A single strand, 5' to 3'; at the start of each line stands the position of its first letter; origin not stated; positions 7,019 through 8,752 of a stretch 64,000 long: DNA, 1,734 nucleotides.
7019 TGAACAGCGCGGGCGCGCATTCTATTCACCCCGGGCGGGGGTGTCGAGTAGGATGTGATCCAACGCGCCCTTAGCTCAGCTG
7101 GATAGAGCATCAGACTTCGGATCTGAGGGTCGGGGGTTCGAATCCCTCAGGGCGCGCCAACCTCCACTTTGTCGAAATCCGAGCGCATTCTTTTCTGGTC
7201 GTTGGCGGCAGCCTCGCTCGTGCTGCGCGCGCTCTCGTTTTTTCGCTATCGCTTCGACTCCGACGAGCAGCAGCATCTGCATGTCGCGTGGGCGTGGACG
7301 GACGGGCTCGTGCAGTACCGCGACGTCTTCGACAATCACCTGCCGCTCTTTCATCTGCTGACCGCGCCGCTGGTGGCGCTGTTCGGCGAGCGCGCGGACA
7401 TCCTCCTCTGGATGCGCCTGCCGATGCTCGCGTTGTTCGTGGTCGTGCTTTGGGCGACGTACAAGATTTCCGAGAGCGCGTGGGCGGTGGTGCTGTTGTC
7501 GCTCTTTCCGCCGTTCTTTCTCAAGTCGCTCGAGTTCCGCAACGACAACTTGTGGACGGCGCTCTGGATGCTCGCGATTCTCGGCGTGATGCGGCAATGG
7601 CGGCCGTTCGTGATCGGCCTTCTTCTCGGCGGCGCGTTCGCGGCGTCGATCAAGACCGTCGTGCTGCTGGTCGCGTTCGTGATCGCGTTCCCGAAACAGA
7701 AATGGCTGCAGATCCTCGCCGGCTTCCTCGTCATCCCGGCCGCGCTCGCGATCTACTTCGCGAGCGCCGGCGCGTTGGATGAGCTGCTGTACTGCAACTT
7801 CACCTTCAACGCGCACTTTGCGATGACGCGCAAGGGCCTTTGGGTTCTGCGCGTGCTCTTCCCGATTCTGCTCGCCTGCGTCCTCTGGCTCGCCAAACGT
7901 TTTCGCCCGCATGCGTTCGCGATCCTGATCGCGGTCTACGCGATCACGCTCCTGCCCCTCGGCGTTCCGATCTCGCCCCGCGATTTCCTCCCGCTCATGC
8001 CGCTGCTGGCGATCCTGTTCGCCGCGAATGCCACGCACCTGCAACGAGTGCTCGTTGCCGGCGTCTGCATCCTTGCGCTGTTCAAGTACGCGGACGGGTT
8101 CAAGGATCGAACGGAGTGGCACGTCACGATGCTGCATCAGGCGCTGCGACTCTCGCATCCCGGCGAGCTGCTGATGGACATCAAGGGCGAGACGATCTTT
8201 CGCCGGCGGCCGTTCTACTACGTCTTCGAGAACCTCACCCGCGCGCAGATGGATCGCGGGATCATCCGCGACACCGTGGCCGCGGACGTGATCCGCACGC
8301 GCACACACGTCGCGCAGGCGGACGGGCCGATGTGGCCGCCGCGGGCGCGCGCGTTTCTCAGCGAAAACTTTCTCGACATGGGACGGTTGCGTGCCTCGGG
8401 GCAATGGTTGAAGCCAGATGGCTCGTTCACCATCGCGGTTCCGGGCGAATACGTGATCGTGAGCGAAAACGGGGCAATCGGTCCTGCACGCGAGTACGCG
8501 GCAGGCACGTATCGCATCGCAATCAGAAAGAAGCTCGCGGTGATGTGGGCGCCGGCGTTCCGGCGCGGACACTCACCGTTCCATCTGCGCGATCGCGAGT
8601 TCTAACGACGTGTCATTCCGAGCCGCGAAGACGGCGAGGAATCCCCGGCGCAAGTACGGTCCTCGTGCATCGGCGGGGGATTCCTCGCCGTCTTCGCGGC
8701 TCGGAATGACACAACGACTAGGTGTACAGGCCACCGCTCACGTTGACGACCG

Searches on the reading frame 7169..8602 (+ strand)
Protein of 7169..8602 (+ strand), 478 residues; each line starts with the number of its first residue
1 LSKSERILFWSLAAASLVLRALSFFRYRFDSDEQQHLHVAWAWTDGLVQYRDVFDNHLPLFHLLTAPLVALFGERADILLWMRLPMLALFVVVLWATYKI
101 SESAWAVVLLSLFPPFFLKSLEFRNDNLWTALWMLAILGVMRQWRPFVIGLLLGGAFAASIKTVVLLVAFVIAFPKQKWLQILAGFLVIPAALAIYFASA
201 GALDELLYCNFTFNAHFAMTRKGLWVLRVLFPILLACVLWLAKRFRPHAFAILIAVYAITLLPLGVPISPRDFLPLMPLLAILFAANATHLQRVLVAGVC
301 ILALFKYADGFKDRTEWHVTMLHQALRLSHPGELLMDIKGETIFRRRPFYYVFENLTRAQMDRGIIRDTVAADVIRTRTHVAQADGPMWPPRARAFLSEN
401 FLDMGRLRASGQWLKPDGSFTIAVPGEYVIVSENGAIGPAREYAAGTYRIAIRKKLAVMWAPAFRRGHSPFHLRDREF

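Call 81: search_protein_families(library=pfam, proteins=[window:7169-8602:+], max_evalue=0.001)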
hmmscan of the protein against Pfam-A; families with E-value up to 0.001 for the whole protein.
window:7169-8602:+ (478 aa): 0 families

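Call 95: find_related_loci(query=window:7169-8602:+, collection=metagenome_contigs, flank=6000)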
Query window:7169-8602:+ (478 aa) in metagenome_contigs; peptide patterns used: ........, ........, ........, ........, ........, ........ (x = any residue, [..] = any of these).
99 stretches matched a pattern; 24 encode a relative of the query (tblastn E <= 1e-3); 24 distinct loci.
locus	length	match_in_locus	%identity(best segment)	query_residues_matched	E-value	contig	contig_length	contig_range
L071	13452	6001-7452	77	1-478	0e+0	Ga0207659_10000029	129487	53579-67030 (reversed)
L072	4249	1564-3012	78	1-478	0e+0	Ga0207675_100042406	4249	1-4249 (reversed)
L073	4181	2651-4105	80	1-478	0e+0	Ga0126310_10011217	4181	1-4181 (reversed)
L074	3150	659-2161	72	1-478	0e+0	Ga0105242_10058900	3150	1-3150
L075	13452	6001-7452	74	1-478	0e+0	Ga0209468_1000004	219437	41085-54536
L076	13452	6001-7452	74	1-478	0e+0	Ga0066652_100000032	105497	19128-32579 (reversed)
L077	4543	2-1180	75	90-478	0e+0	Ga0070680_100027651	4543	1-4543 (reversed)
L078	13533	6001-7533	61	1-478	0e+0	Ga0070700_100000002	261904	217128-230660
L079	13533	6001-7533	60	1-478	0e+0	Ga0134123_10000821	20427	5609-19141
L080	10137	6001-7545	57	1-478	0e+0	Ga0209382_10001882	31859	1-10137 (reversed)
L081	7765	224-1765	59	1-478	6e-179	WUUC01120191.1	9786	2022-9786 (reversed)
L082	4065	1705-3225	58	1-478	0e+0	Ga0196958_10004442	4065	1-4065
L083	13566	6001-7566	58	1-478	7e-175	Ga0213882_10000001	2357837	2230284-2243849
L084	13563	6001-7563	56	1-478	3e-174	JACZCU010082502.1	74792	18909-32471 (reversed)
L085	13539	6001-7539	56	1-478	6e-173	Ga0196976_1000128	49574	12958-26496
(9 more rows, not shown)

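Call 100: search_protein_families(library=pfam, proteins=[L071:2086-3915:+, L071:2866-4071:-, L071:3713-5686:+, L071:3749-5125:-, L071:79-1095:+, L075:2533-5592:-, L075:35-1039:+, L075:1947-2543:-, L075:3010-4554:+], max_evalue=0.0001)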
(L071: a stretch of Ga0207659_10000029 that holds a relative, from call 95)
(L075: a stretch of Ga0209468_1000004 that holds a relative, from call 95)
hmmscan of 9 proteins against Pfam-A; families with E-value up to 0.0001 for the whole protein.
L071:2086-3915:+ (610 aa): 4 families
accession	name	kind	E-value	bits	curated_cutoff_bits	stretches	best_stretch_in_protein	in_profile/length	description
PF00561.26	Abhydrolase_1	-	4.3e-25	89.2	25.8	1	44-273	1-245/245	alpha/beta hydrolase fold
PF12697.13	Abhydrolase_6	-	1.6e-20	75.1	26.3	1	46-277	1-215/217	Alpha/beta hydrolase family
PF12146.15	Hydrolase_4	-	2.9e-10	40.3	27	1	45-271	6-237/239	Serine aminopeptidase, S33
PF01738.24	DLH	-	4.6e-09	36.6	21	1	345-475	13-130/217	Dienelactone hydrolase family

L071:2866-4071:- (401 aa): 0 families

L071:3713-5686:+ (658 aa): 4 families
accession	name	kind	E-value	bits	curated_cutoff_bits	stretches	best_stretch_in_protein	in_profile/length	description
PF05990.18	DUF900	-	2.9e-44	151.7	20.5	1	356-571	5-218/232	Alpha/beta hydrolase of unknown function (DUF900)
PF13620.12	CarboxypepD_reg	-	2.8e-11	44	32.3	1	86-156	4-78/82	Carboxypeptidase regulatory-like domain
PF13715.12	CarbopepD_reg_2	-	1.7e-06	28.4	32.2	1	86-157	3-74/88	CarboxypepD_reg-like domain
PF12697.13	Abhydrolase_6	-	5e-05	24.5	26.3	1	373-506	1-101/217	Alpha/beta hydrolase family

L071:3749-5125:- (458 aa): 0 families

L071:79-1095:+ (339 aa): 3 families
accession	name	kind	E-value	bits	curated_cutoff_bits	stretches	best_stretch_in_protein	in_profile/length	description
PF02518.31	HATPase_c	-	9.9e-29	100.5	26.4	1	88-199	1-109/111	Histidine kinase-, DNA gyrase B-, and HSP90-like ATPase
PF00072.30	Response_reg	-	5.7e-24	84.9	30.2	1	225-335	1-111/111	Response regulator receiver domain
PF13581.12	HATPase_c_2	-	4.5e-05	23.9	27.4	0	101-186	40-120/127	Histidine kinase-like ATPase domain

L075:2533-5592:- (1019 aa): 1 family
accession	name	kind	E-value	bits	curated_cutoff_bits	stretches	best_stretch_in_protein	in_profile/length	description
PF04851.21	ResIII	-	6.6e-08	33.1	22.5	1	154-370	20-162/164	Type III restriction enzyme, res subunit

L075:35-1039:+ (335 aa): 0 families

L075:1947-2543:- (198 aa): 0 families

L075:3010-4554:+ (515 aa): 0 families
